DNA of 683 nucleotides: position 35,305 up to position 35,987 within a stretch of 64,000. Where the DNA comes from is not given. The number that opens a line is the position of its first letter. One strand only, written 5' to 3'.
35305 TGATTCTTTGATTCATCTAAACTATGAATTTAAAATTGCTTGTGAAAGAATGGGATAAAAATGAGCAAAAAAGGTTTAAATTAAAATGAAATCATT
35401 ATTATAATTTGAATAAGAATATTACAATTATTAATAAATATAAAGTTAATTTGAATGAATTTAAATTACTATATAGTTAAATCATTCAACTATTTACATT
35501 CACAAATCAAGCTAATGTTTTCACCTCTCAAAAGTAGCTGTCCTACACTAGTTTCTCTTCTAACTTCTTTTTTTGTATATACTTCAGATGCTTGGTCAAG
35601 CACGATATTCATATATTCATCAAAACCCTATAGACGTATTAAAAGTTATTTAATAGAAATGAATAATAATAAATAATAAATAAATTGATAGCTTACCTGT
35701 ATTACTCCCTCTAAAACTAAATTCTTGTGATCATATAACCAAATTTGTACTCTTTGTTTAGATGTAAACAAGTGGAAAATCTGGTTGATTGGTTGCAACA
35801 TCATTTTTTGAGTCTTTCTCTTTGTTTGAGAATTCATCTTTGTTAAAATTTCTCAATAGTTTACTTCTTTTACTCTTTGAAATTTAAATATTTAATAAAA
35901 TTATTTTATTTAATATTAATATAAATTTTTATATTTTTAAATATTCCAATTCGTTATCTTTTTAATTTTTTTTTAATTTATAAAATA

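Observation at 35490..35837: Unannotated two-exon SmE (snRNP core) gene hidden between thioredoxin and the A/G/P-repeat gene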

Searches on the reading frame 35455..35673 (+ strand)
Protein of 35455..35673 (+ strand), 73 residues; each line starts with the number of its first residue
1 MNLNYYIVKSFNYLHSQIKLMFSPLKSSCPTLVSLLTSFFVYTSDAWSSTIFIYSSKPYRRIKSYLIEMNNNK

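Call 4: search_protein_families(library=pfam, proteins=[window:35455-35673:+], max_evalue=1)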
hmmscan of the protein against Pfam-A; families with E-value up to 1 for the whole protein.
seq(73 aa): 0 families

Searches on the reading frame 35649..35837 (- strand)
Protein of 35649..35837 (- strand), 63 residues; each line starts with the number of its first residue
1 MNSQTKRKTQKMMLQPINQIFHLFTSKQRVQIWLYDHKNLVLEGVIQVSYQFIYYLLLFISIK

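Call 4: search_protein_families(library=pfam, proteins=[window:35649-35837:-], max_evalue=1)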
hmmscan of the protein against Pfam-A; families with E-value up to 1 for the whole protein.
seq(63 aa): 0 families

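Call 6: list_cluster_members(proteins=[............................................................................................, window:35649-35837:-, window:36339-36935:-])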
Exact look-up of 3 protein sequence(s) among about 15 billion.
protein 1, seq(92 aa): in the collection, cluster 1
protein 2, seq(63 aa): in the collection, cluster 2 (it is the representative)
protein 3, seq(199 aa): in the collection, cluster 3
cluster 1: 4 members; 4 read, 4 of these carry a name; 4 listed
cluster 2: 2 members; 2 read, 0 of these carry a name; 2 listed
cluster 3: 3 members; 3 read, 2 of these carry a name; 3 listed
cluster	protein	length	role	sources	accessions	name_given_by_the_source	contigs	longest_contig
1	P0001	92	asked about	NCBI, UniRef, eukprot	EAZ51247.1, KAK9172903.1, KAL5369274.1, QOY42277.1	small nuclear ribonucleoprotein, partial [Cryptosporidium parvum Iowa II] | Small nuclear ribonucleoprotein E n=2 Tax=Cryptosporidium parvum TaxID=5807 ... | QOY42277.1 hypothetical protein CPATCC_001902 [Cryptosporidium parvum]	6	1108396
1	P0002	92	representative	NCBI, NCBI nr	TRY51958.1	Small nuclear ribonucleoprotein E [Cryptosporidium tyzzeri]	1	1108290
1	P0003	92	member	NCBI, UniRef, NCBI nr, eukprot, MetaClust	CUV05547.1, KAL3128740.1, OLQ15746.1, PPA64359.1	unnamed protein product [Cryptosporidium hominis] | Small nuclear ribonucleoprotein E n=1 Tax=Cryptosporidium hominis TaxID=237895 ... | putative small nuclear ribonucleoprotein E [Cryptosporidium hominis]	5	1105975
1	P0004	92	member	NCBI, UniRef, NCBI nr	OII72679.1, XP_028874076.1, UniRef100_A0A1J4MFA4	small nuclear ribonucleoprotein [Cryptosporidium ubiquitum] | Small nuclear ribonucleoprotein E n=1 Tax=Cryptosporidium ubiquitum TaxID=857276 ...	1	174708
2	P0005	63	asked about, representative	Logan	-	-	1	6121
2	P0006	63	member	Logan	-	-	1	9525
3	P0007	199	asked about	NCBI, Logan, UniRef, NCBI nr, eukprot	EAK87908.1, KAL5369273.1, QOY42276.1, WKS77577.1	hypothetical protein [Cryptosporidium parvum Iowa II] | Uncharacterized protein n=2 Tax=Cryptosporidium parvum TaxID=5807 RepID=Q5CR90_CRYPI | QOY42276.1 hypothetical protein CPATCC_001901 [Cryptosporidium parvum]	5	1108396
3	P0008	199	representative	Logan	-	-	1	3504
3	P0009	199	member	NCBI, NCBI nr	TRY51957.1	Uncharacterized protein CTYZ_00001918 [Cryptosporidium tyzzeri]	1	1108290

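Call 9: find_encoding_contigs(protein=P0001, flank=4000, max_places=4)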
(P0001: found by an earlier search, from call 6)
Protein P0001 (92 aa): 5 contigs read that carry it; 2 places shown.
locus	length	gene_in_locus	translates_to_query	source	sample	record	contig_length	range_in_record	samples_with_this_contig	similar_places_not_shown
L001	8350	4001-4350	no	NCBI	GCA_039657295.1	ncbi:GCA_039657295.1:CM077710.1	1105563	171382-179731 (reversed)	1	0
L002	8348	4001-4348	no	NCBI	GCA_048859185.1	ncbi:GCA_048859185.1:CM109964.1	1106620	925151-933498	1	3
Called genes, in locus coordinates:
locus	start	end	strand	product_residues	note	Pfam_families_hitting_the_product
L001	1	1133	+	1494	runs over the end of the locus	PF00063:Myosin_head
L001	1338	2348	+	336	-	PF10104:Brr6_like_C_C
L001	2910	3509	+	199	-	-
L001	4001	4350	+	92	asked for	PF01423:LSM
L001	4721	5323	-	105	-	PF00085:Thioredoxin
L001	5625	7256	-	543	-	-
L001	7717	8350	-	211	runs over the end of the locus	-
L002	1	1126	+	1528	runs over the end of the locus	PF00063:Myosin_head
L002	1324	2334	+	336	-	PF10104:Brr6_like_C_C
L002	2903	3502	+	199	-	-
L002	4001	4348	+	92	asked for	PF01423:LSM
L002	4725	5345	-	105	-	PF00085:Thioredoxin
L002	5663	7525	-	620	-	-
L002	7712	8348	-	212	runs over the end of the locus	-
